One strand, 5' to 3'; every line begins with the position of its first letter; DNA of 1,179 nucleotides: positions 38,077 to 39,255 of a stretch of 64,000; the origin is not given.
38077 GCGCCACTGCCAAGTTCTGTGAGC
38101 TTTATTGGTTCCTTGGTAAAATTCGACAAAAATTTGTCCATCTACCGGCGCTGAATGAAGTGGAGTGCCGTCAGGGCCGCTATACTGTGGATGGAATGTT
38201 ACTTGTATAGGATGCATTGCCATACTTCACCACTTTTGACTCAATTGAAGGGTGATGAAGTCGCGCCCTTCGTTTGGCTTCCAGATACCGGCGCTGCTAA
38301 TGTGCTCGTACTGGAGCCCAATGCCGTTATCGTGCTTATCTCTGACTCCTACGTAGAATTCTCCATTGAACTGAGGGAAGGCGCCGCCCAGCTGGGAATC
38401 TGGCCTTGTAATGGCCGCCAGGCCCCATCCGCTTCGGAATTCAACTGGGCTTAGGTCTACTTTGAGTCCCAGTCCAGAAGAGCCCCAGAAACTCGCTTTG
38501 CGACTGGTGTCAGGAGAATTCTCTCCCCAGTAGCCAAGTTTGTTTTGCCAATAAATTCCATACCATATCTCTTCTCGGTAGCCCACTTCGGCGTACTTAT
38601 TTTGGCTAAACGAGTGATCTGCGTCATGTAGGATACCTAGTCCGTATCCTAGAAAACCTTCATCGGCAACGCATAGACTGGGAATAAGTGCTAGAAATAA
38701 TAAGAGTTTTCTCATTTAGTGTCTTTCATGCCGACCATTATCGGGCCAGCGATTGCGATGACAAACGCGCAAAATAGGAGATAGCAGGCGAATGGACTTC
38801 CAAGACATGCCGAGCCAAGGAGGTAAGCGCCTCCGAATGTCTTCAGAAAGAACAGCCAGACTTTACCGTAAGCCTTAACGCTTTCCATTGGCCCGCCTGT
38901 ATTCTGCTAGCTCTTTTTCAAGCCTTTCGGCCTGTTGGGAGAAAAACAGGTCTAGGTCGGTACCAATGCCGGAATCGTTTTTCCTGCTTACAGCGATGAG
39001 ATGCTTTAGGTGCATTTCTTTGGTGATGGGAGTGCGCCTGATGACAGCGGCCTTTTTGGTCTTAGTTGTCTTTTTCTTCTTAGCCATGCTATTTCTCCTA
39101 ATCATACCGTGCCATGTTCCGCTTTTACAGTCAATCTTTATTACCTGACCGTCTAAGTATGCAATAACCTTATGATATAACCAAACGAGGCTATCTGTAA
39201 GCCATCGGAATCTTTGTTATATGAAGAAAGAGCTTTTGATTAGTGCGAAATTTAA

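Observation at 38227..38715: Phage-encoded small outer-membrane beta-barrel resembling lipid A 3-O-deacylase PagL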

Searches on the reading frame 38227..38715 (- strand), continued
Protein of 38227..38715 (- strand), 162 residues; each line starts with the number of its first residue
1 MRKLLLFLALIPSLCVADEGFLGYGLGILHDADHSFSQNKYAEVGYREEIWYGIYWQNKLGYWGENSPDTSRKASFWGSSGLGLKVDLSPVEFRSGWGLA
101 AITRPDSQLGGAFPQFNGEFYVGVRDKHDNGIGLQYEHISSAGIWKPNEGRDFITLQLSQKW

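Call 31: find_related_loci(query=A1, collection=viral_contigs, flank=6000)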
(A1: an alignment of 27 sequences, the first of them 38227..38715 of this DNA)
Query A1 (162 aa) in viral_contigs; peptide patterns used: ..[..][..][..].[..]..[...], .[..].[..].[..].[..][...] (x = any residue, [..] = any of these).
47 stretches matched a pattern; 6 encode a relative of the query (tblastn E <= 1e-3); 6 distinct loci.
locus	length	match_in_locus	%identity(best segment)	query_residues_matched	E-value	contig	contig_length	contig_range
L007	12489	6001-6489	61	1-162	3e-64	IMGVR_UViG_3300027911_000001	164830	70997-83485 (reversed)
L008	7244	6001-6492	59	3-162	2e-60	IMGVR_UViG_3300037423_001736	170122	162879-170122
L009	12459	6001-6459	54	9-162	2e-52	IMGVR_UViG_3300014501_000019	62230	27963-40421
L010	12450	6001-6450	57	13-162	2e-51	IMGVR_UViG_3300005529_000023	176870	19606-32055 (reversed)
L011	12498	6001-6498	47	3-162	2e-47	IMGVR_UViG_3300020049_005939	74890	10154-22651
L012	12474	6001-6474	30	3-157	1e-11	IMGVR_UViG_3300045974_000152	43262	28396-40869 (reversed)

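Call 34: list_cluster_members(proteins=[P0053, P0058, P0064, P0075, P0090, P0110, P0130, P0150, P0175, P0198])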
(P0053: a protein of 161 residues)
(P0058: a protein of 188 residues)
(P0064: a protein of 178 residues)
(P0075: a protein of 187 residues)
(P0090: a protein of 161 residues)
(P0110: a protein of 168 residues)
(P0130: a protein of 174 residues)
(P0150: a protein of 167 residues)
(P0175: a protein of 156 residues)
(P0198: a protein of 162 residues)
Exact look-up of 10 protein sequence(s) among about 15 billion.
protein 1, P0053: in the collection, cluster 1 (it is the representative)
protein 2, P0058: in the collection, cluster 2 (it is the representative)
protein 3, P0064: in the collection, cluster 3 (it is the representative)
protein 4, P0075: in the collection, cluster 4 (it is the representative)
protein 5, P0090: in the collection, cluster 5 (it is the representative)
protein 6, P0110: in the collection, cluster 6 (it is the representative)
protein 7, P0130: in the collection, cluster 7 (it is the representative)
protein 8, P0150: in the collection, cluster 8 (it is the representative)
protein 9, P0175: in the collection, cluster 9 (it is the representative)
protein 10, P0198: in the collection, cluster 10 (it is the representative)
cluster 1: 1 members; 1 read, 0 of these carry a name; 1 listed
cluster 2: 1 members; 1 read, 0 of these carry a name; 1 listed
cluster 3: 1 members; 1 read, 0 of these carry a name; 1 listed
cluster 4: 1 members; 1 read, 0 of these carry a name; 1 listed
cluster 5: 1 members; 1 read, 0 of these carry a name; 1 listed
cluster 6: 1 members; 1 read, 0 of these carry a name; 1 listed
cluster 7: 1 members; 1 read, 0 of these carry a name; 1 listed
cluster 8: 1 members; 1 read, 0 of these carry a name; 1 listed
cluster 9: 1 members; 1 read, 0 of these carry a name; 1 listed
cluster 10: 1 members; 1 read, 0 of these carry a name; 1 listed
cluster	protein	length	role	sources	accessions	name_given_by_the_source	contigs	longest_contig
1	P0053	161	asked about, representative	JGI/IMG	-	-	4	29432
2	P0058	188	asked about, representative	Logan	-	-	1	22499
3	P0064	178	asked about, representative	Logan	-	-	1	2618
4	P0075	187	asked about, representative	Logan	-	-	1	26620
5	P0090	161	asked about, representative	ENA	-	-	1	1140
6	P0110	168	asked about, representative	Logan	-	-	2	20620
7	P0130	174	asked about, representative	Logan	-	-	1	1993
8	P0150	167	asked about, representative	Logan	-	-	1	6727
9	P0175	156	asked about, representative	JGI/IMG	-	-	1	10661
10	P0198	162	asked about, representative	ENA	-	-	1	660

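Call 35: find_related_loci(query=A3, collection=genome_contigs, flank=6000)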
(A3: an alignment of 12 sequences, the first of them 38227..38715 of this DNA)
Query A3 (162 aa) in genome_contigs; peptide patterns used: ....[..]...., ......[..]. (x = any residue, [..] = any of these).
15 stretches matched a pattern, but none encodes a relative of the query by tblastn (E <= 1e-3).

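Call 36: find_encoding_contigs(protein=P0075, flank=8000, max_places=2)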
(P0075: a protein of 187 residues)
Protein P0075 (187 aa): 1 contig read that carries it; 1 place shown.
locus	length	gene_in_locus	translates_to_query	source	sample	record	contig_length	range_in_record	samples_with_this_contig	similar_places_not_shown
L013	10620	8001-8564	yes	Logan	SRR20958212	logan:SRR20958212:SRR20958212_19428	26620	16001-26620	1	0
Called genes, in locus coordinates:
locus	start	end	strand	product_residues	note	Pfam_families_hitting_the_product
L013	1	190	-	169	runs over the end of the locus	-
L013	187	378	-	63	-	PF09723:Zn_ribbon_8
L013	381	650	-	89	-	-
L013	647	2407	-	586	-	PF01612:DNA_pol_A_exo1, PF00476:DNA_pol_A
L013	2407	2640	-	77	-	-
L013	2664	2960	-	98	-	-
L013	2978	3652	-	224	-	PF04098:Rad52_Rad22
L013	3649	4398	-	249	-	PF12705:PDDEXK_1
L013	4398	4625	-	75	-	-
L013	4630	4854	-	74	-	-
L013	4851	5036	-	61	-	-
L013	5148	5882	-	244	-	PF13489:Methyltransf_23, PF07021:MetW (weak), PF13847:Methyltransf_31, PF08241:Methyltransf_11, PF13649:Methyltransf_25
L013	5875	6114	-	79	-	-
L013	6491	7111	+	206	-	PF00089:Trypsin (weak), PF13365:Trypsin_2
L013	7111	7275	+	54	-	-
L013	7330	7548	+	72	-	-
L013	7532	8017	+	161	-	-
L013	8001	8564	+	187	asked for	PF09411:PagL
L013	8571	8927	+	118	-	-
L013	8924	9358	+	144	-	PF00959:Phage_lysozyme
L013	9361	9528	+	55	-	-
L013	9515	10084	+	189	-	PF21448:DNMK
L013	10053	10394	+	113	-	-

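Call 38: find_encoding_contigs(protein=P0053, flank=8000, max_places=2)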
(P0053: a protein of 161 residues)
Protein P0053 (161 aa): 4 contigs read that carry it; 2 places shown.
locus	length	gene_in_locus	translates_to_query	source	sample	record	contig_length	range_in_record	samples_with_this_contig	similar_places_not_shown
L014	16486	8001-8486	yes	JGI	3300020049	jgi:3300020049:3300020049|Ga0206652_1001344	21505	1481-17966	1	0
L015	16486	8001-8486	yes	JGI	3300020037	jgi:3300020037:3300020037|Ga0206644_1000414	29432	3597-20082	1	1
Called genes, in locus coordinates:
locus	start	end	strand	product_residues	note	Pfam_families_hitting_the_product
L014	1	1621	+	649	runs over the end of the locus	-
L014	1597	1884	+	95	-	-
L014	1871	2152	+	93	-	-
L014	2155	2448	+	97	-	-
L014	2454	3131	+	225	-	-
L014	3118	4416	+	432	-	PF21189:PHA02142 (weak), PF09414:RNA_ligase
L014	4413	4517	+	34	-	-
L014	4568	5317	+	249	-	PF00535:Glycos_transf_2 (faint)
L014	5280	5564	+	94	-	-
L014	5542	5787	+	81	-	-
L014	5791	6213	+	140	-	-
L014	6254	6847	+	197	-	-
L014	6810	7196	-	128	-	-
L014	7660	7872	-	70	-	-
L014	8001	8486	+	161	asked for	PF09411:PagL (weak)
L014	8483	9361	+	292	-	PF00089:Trypsin (weak), PF13365:Trypsin_2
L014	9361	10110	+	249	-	-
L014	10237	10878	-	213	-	PF02511:Thy1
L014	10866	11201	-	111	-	-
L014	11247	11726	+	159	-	-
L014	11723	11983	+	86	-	-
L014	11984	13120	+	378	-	PF20030:bpMoxR (faint), PF00004:AAA (faint), PF07728:AAA_5 (weak)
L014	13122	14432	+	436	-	PF13203:DUF2201_N, PF09967:DUF2201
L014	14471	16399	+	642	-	PF17975:RNR_Alpha, PF02867:Ribonuc_red_lgC (faint)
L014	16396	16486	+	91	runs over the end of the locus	-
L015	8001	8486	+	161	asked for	PF09411:PagL (weak)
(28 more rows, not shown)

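Call 39: find_encoding_contigs(protein=P0058, flank=8000, max_places=2)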
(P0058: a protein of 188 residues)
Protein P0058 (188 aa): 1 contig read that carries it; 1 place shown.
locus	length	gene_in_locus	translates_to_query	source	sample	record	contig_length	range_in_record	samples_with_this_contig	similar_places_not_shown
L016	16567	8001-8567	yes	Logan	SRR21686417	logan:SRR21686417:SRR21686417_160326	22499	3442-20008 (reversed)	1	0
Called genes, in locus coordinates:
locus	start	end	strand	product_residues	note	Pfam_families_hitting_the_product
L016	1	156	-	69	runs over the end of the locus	-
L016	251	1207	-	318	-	PF06067:DUF932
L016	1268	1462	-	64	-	-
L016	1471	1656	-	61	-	-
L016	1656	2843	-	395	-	-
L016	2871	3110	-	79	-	-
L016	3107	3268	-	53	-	-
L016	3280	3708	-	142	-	-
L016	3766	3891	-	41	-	-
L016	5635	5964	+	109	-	-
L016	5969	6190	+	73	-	-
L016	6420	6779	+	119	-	-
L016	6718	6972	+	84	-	-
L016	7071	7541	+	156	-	-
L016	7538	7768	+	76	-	-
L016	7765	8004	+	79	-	-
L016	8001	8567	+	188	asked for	PF09411:PagL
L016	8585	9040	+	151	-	-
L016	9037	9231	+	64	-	-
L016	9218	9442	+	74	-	-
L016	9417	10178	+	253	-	-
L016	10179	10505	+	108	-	-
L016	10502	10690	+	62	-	-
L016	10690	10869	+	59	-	-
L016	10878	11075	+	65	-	-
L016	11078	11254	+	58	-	-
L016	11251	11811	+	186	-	-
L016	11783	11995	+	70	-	-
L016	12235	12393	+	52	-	-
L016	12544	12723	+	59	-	-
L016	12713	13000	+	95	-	-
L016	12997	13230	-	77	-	-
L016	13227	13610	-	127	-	-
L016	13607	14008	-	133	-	PF08291:Peptidase_M15_3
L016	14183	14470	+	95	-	-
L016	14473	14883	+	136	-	-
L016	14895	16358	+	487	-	PF03237:Terminase_6N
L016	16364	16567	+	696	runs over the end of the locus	PF16510:P22_portal (weak)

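Call 40: find_encoding_contigs(protein=P0110, flank=8000, max_places=2)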
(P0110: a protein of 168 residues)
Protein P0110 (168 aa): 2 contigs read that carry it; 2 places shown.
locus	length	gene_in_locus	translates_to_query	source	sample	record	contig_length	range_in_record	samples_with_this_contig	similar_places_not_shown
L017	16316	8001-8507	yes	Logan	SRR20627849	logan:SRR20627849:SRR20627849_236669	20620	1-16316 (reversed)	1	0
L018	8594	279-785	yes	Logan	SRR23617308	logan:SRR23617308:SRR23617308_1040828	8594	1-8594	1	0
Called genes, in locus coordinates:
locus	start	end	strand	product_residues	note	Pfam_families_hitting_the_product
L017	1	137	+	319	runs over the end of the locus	PF00268:Ribonuc_red_sm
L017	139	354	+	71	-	-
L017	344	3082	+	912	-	PF00317:Ribonuc_red_lgN, PF02867:Ribonuc_red_lgC, PF14528:LAGLIDADG_3, PF02867:Ribonuc_red_lgC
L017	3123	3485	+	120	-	-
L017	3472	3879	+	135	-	-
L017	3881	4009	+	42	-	-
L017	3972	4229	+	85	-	-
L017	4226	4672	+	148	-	PF00719:Pyrophosphatase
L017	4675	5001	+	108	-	-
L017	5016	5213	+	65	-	-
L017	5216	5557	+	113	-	-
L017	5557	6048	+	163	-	PF01327:Pep_deformylase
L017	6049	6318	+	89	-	PF21840:DUF6899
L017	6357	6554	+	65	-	-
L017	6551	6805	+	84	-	-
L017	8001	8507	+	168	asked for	PF09411:PagL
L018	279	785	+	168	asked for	PF09411:PagL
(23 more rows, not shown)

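Call 53: search_protein_families(library=pfam, alignment_id=A4, max_evalue=0.0001)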
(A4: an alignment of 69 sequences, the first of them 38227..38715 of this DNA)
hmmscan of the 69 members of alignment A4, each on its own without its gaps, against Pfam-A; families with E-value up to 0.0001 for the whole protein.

A. member 1, window:38227-38715:- (162 aa): 1 family
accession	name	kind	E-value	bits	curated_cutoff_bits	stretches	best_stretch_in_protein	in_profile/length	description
PF09411.16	PagL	-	1.2e-12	48.6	23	1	42-159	3-134/136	Lipid A 3-O-deacylase (PagL)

B. families by the number of members that match (of 69 scanned): 30 families (the first 25 are shown)
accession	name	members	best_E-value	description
PF00268.27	Ribonuc_red_sm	1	3e-65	Ribonucleotide reductase, small chain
PF01327.26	Pep_deformylase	1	2.5e-39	Polypeptide deformylase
PF00005.33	ABC_tran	1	3.3e-31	ABC transporter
PF25109.1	HAD_PNKP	1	2.9e-30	Polynucleotide kinase PNKP phosphatase domain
PF12981.12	DUF3865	1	7.1e-30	Domain of Unknown Function with PDB structure (DUF3865)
PF06210.16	DUF1003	1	1.1e-24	Protein of unknown function (DUF1003)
PF00691.25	OmpA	1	5.4e-18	OmpA family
PF02511.20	Thy1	1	1.1e-16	Thymidylate synthase complementing protein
PF01464.25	SLT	1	2.3e-15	Transglycosylase SLT domain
PF13671.12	AAA_33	1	6.1e-15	AAA domain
PF00929.31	RNase_T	1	4.6e-14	Exonuclease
PF09411.16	PagL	1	1.2e-12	Lipid A 3-O-deacylase (PagL)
PF09084.16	NMT1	1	1.9e-12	NMT1/THI5 like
PF01145.31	Band_7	1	3.7e-12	SPFH domain / Band 7 family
PF00149.33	Metallophos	1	4.1e-12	Calcineurin-like phosphoesterase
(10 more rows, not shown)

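Call 74: fold_search(model_id=the predicted structure, library=viral)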
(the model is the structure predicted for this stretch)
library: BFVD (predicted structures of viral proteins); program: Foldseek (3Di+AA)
matches with E <= 10: 582; with E <= 0.001: 17
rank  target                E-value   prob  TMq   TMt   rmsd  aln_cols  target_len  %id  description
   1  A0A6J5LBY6            6.2e-06  1.00  0.65  0.58   6.8       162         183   11  Outer membrane protein beta-barrel [uncultured Caudovirales phage]
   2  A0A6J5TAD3            1.2e-05  1.00  0.57  0.51   9.6       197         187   14  Porin domain-containing protein [uncultured Caudovirales phage]
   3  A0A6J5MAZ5            1.7e-05  1.00  0.69  0.63   5.1       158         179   10  COG3637 Opacity protein and related surface antigens [uncultured Caudovirales phage]
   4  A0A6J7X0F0            3.4e-05  1.00  0.57  0.45  10.6       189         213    8  Uncharacterized protein [uncultured Caudovirales phage]
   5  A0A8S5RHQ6            4.1e-05  1.00  0.63  0.32   9.7       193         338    8  OmpA-like domain-containing protein [virus sp. ctML55]
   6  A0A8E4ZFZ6            8.4e-05  1.00  0.52  0.56   6.3       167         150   15  Uncharacterized protein [Tenacibaculum phage Gundel_1]
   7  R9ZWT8                9.3e-05  1.00  0.65  0.34   6.6       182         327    8  Outer-membrane protein OmpA domain containing protein [Cellulophaga phage phi17:2]
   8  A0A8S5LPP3            1.4e-04  1.00  0.65  0.34   8.1       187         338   11  Outer membrane protein [Myoviridae sp. ct0f722]
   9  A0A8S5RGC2            1.5e-04  1.00  0.50  0.21  10.6       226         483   13  Outer membrane protein [virus sp. ct5rm7]
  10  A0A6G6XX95            2.0e-04  1.00  0.56  0.53   7.3       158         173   13  (no name in the UniProt tables at hand)
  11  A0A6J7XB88            2.2e-04  1.00  0.50  0.49   6.7       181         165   12  Outer membrane protein beta-barrel domain-containing protein [uncultured Caudovirales phage]
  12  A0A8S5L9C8            3.5e-04  1.00  0.56  0.50   9.5       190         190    8  Outer membrane protein [Myoviridae sp. ctPuP5]
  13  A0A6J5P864            3.7e-04  1.00  0.56  0.56   6.0       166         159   11  Uncharacterized protein [uncultured Caudovirales phage]
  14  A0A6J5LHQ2            3.7e-04  1.00  0.54  0.49   5.1       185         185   11  Uncharacterized protein [uncultured Caudovirales phage]
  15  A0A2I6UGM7            4.1e-04  1.00  0.53  0.55   5.6       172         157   12  Uncharacterized protein [Salinibacter phage M8CRM-1]
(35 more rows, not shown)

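Call 75: search_dna_similar(query=P0075, collection=phages, mode=protein, max_evalue=0.01)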
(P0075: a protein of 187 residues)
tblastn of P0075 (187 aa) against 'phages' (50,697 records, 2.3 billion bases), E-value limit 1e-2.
No match.

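Call 76: search_dna_similar(query=P0058, collection=phages, mode=protein, max_evalue=0.01)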
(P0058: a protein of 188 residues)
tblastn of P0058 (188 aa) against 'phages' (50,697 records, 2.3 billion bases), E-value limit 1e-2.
No match.

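Call 77: search_dna_similar(query=P0140, collection=phages, mode=protein, max_evalue=0.01)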
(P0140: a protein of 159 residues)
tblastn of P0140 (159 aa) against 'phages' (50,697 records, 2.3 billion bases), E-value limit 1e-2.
No match.

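Call 92: find_encoding_contigs(protein=P0023, flank=8000, max_places=2)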
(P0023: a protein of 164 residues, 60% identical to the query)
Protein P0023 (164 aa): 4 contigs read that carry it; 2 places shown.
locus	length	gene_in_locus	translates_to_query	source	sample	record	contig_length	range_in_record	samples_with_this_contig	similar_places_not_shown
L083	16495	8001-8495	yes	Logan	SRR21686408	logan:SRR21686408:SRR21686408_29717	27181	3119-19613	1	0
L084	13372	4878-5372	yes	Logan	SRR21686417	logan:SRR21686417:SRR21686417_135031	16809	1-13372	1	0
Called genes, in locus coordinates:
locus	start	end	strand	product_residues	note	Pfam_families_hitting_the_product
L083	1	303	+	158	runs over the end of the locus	-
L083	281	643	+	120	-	-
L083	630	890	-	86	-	-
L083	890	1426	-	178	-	-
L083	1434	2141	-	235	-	-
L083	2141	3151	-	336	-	-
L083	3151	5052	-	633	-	-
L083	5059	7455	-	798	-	-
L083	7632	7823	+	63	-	-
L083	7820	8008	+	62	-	-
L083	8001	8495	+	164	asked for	PF09411:PagL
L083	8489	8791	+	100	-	-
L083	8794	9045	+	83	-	-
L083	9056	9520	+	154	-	PF00692:dUTPase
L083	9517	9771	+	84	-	-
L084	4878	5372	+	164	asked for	PF09411:PagL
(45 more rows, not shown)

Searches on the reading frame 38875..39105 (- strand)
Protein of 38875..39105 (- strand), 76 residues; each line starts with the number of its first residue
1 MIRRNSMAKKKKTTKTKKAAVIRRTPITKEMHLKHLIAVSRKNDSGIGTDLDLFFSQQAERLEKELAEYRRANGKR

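Call 3: search_protein_families(library=pfam, proteins=[window:38875-39105:-], max_evalue=1)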
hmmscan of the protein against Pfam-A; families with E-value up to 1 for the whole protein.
window:38875-39105:- (76 aa): 2 families
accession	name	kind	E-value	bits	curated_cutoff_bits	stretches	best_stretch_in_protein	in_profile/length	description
PF08786.17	DcrB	-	0.085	13.4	27.2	0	39-71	31-62/127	DcrB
PF21121.2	Nup49_C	-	0.089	13.8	28.5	0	51-71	2-22/87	Nucleoporin Nup49 C-terminal helical region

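Call 4: search_protein_families(library=phrogs, proteins=[window:38875-39105:-], max_evalue=0.1)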
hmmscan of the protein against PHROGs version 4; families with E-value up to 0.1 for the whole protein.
window:38875-39105:- (76 aa): 1 family
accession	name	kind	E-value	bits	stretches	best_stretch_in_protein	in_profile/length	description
phrog_13662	-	unknown function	0.043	15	1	57-75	68-86/87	-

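Call 5: search_protein_families(library=ncbifam, proteins=[window:38875-39105:-], max_evalue=1)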
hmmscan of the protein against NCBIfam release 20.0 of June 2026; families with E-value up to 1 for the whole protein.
window:38875-39105:- (76 aa): 0 families
